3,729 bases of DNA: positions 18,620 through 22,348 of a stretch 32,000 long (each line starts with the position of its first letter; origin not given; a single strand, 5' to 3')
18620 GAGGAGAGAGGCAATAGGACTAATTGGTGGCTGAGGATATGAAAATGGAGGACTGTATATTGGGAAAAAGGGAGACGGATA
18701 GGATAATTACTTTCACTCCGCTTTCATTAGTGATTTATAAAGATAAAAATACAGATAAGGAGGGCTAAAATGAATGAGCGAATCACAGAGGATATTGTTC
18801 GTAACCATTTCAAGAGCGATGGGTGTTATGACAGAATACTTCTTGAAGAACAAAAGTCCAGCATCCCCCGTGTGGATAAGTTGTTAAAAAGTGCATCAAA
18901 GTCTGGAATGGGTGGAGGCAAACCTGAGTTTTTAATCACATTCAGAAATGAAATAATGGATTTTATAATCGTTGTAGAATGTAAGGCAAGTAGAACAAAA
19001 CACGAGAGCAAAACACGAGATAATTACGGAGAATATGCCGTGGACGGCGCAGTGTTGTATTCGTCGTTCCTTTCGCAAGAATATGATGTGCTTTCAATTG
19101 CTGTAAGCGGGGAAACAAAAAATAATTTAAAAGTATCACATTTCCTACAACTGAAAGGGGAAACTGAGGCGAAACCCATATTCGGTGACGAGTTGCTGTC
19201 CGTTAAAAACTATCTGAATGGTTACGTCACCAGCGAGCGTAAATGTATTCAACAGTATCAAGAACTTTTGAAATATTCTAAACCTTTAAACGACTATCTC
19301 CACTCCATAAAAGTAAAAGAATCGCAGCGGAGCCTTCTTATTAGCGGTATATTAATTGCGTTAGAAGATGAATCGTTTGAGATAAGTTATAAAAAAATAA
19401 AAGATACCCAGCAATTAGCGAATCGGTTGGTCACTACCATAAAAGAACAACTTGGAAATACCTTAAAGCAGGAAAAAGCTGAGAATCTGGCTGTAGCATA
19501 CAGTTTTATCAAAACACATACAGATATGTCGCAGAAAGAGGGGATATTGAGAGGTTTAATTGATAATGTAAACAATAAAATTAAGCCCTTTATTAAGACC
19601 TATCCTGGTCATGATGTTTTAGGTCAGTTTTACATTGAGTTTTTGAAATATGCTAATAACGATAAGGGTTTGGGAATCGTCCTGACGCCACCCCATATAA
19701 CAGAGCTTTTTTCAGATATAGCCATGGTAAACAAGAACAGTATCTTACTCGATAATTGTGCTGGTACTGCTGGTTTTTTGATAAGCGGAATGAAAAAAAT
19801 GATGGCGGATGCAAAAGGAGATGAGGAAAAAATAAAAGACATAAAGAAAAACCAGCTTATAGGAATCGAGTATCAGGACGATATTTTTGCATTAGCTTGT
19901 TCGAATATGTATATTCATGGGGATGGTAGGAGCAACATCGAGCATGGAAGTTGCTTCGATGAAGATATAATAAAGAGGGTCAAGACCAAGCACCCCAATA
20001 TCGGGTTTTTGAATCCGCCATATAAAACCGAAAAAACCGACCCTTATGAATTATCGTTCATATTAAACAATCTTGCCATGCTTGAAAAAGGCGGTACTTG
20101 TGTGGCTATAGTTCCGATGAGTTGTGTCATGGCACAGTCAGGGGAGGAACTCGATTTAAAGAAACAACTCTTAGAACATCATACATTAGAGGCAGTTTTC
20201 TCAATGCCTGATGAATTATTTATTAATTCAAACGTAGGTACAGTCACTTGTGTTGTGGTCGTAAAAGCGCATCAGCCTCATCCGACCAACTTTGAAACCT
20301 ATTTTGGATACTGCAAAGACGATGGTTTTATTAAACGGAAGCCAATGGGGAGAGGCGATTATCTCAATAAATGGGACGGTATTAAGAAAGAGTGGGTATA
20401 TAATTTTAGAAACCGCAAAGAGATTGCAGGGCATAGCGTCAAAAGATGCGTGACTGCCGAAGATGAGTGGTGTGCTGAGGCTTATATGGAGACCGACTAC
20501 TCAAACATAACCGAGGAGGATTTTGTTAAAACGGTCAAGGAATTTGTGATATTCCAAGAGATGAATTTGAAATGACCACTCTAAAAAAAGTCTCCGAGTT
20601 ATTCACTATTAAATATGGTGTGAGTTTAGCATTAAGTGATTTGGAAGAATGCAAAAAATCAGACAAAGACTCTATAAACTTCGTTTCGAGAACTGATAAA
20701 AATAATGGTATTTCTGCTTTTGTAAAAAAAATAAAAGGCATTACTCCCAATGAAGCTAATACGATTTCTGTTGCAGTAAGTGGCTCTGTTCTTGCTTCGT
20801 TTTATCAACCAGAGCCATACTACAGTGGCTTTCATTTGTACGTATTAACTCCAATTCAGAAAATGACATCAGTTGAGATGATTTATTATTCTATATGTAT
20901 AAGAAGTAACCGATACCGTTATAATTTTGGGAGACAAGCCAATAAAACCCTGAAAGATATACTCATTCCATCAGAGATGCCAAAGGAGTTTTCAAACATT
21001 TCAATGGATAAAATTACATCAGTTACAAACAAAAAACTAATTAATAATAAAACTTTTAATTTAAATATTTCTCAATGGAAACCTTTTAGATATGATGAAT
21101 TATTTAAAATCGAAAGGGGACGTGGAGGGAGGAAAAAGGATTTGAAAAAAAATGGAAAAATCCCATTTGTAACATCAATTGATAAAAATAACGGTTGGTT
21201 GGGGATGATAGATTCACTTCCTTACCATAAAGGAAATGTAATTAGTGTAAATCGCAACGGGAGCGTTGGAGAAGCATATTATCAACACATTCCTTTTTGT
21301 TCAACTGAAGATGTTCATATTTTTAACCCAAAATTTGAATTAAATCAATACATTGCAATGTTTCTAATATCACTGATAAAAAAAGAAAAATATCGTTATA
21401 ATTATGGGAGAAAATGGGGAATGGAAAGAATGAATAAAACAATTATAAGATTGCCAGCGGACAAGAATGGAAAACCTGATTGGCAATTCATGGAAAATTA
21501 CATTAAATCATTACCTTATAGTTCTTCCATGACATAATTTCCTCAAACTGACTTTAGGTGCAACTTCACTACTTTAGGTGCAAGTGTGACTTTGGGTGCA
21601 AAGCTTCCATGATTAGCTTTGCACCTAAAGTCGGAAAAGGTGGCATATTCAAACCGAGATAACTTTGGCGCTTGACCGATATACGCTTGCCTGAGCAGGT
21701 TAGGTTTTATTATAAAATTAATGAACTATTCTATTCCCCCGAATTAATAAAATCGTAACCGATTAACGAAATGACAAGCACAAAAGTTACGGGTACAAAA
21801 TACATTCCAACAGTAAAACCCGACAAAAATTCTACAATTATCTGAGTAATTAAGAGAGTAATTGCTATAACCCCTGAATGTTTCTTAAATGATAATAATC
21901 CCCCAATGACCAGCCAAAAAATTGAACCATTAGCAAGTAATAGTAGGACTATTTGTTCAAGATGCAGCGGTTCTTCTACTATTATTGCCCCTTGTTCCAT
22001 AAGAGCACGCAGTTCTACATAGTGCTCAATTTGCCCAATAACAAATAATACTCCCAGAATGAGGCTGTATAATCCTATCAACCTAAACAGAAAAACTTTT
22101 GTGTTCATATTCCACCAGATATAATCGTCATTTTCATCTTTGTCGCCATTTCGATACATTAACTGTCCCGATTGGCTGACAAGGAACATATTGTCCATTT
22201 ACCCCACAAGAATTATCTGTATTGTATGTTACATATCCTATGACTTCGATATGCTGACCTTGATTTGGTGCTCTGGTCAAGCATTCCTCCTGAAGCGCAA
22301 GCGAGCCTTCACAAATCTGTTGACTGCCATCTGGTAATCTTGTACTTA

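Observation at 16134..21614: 5.46-kb cargo transposon: 17-bp TIRs and a perfect 9-bp target duplication around a SWIM-DDE transposase carrying a restriction-modification operon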

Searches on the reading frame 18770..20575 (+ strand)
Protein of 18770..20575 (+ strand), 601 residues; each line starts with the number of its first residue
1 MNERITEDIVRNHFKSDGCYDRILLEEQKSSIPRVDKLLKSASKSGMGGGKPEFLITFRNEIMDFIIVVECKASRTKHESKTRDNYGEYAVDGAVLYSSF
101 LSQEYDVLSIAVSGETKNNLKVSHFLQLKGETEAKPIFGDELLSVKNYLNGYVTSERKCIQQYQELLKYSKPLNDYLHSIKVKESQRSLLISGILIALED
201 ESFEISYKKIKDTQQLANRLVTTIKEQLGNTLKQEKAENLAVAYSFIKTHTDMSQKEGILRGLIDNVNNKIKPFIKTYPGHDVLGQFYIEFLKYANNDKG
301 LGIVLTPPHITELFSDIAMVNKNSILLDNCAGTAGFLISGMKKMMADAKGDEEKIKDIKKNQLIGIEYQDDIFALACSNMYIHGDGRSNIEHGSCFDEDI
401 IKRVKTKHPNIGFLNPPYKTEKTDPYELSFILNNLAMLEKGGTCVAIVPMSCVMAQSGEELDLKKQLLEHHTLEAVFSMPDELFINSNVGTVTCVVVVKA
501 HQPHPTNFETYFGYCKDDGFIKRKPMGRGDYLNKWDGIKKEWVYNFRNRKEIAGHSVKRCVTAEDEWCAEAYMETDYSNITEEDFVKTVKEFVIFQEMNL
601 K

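Call 9: search_protein_families(library=pfam, proteins=[window:18770-20575:+], max_evalue=0.01)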
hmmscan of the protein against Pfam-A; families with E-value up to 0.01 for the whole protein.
window:18770-20575:+ (601 aa): 2 families
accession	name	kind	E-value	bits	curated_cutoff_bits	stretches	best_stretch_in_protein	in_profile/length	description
PF02384.22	N6_Mtase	-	4.4e-27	95.7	20.4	1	281-594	3-304/311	N-6 DNA Methylase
PF07669.17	Eco57I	-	0.0022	18.5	25.3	0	418-479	102-165/171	Eco57I restriction-modification methylase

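Call 37: search_protein_families(library=ncbifam, proteins=[window:18770-20575:+], max_evalue=0.01)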
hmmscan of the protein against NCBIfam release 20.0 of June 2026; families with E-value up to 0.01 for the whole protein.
window:18770-20575:+ (601 aa): 2 families
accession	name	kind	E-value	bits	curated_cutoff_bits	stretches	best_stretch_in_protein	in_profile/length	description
TIGR00497.1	hsdM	equivalog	3.6e-11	42.5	242.75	1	427-504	347-421/515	type I restriction-modification system subunit M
NF047738.1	antiphage_MADS2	equivalog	0.00026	19.4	720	0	296-379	305-387/654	methylation-associated defense system DNA methyltransferase MAD2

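Call 40: search_solved_structures(query=window:18770-20572:+, max_evalue=0.001)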
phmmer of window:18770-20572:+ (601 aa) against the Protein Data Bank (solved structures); distinct sequences matched with E-value up to 0.001: 5.
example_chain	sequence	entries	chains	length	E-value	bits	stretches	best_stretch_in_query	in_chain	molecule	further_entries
2okc_A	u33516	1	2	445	1.4e-11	46.8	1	281-489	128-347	Type I restriction enzyme StySJI M protein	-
2y7c_B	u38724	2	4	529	2.7e-06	29.3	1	281-492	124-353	TYPE I RESTRICTION ENZYME ECOKI M PROTEIN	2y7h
2ar0_A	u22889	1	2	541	2.8e-06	29.2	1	281-492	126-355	Type I restriction enzyme EcoKI M protein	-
7vru_B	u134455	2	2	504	4.7e-05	25.2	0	257-423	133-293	Site-specific DNA-methyltransferase (adenine-specific)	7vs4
3lkd_A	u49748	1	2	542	9.6e-05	24.1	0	423-512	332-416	Type I restriction-modification system methyltransferase subunit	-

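Call 41: search_protein_families(library=padloc, proteins=[window:18770-20575:+], max_evalue=0.01)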
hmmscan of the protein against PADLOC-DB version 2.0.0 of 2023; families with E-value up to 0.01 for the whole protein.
window:18770-20575:+ (601 aa): 20 families
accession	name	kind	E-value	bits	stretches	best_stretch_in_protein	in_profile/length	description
PDLC03608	REase_MTase_IIG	-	1.6e-164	546.9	1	6-596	11-609/614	Type IIG restriction enzyme-methyltransferase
PDLC03602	REase_MTase_IIG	-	6.2e-65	218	1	6-596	8-618/637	Type IIG restriction enzyme-methyltransferase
PDLC03619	REase_MTase_IIG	-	6e-60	201.1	2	372-504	1-136/274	Type IIG restriction enzyme-methyltransferase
PDLC03616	REase_MTase_IIG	-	6.3e-47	158.3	1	240-524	331-617/721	Type IIG restriction enzyme-methyltransferase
PDLC03021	MTase_I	-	3.8e-33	113.1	1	205-531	65-408/491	Type I methyltransferase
PDLC03026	MTase_I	-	6.9e-15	53.1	1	228-500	71-355/487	Type I methyltransferase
PDLC03025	MTase_I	-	2.4e-14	51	1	219-484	85-356/569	Type I methyltransferase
PDLC03029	MTase_I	-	5.3e-14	49.6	2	303-419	178-292/661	Type I methyltransferase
PDLC03031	MTase_I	-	1.1e-12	45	2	420-502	329-405/834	Type I methyltransferase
PDLC04134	mad2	-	1.6e-12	45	1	282-502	252-448/492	mads_2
PDLC03022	MTase_I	-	1.1e-11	41.8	1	204-502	95-408/857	Type I methyltransferase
PDLC03218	MTase_II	-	2.6e-09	34.2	1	297-503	260-484/532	Type II methyltransferase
PDLC03033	MTase_I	-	1.2e-07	29.1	1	419-500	343-421/541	Type I methyltransferase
PDLC03039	MTase_I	-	1.6e-06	24.6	1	436-505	318-383/708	Type I methyltransferase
PDLC03030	MTase_I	-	5.4e-06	23.1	1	301-398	329-436/670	Type I methyltransferase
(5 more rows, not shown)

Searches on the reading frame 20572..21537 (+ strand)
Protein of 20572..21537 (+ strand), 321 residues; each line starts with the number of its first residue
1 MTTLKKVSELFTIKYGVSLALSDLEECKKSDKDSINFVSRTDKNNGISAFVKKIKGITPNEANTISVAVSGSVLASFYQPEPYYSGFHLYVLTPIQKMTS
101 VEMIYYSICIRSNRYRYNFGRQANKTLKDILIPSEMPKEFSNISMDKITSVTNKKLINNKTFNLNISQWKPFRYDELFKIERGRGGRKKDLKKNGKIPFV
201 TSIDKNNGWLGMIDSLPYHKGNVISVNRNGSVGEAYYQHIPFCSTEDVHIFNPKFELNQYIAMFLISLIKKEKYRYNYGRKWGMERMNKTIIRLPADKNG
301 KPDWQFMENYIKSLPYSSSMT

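Call 9: search_protein_families(library=pfam, proteins=[window:20572-21537:+], max_evalue=0.01)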
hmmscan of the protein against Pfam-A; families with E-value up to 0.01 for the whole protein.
window:20572-21537:+ (321 aa): 1 family
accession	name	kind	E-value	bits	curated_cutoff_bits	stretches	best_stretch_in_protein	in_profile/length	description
PF01420.25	Methylase_S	-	1.3e-25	91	22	2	167-312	2-154/168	Type I restriction modification DNA specificity domain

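Call 37: search_protein_families(library=ncbifam, proteins=[window:20572-21537:+], max_evalue=0.01)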
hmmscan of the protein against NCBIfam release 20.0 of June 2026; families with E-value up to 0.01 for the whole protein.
window:20572-21537:+ (321 aa): 0 families

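Call 41: search_protein_families(library=padloc, proteins=[window:20572-21537:+], max_evalue=0.01)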
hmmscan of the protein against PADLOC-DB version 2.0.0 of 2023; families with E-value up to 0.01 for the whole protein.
window:20572-21537:+ (321 aa): 5 families
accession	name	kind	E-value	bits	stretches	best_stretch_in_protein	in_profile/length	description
PDLC03594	Specificity_II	-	6.2e-36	122.1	2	7-186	4-179/322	Type II specificity subunit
PDLC03591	Specificity_II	-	1.8e-31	107.4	2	89-312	104-325/341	Type II specificity subunit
PDLC04137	mad5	-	1.9e-08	31.9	2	168-269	2-117/392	mads_5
PDLC03593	Specificity_II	-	4.2e-08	30.5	1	163-314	7-164/405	Type II specificity subunit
PDLC03068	Specificity_I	-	3.7e-07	27.7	1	168-291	224-341/403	Type I specificity subunit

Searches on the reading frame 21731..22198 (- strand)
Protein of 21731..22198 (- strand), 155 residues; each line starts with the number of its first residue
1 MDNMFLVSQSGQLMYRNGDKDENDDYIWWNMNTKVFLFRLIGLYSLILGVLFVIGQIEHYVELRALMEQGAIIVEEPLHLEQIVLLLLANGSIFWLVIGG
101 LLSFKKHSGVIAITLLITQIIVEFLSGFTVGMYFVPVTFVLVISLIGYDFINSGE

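Call 9: search_protein_families(library=pfam, proteins=[window:21731-22198:-], max_evalue=0.01)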
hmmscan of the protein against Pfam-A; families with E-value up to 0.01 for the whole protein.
window:21731-22198:- (155 aa): 0 families

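Call 37: search_protein_families(library=ncbifam, proteins=[window:21731-22198:-], max_evalue=0.01)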
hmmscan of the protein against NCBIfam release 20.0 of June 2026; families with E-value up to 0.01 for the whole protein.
window:21731-22198:- (155 aa): 0 families

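Call 41: search_protein_families(library=padloc, proteins=[window:21731-22198:-], max_evalue=0.01)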
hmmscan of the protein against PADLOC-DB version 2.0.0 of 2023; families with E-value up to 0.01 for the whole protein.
window:21731-22198:- (155 aa): 0 families

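Call 62: search_protein_families(library=pfam, proteins=[window:21731-22198:-], max_evalue=10)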
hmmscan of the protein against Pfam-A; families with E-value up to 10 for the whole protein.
window:21731-22198:- (155 aa): 1 family
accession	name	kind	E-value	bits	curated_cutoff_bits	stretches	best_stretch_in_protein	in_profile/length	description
PF11117.13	DUF2626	-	4.2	8.6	25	1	37-74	4-40/74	Protein of unknown function (DUF2626)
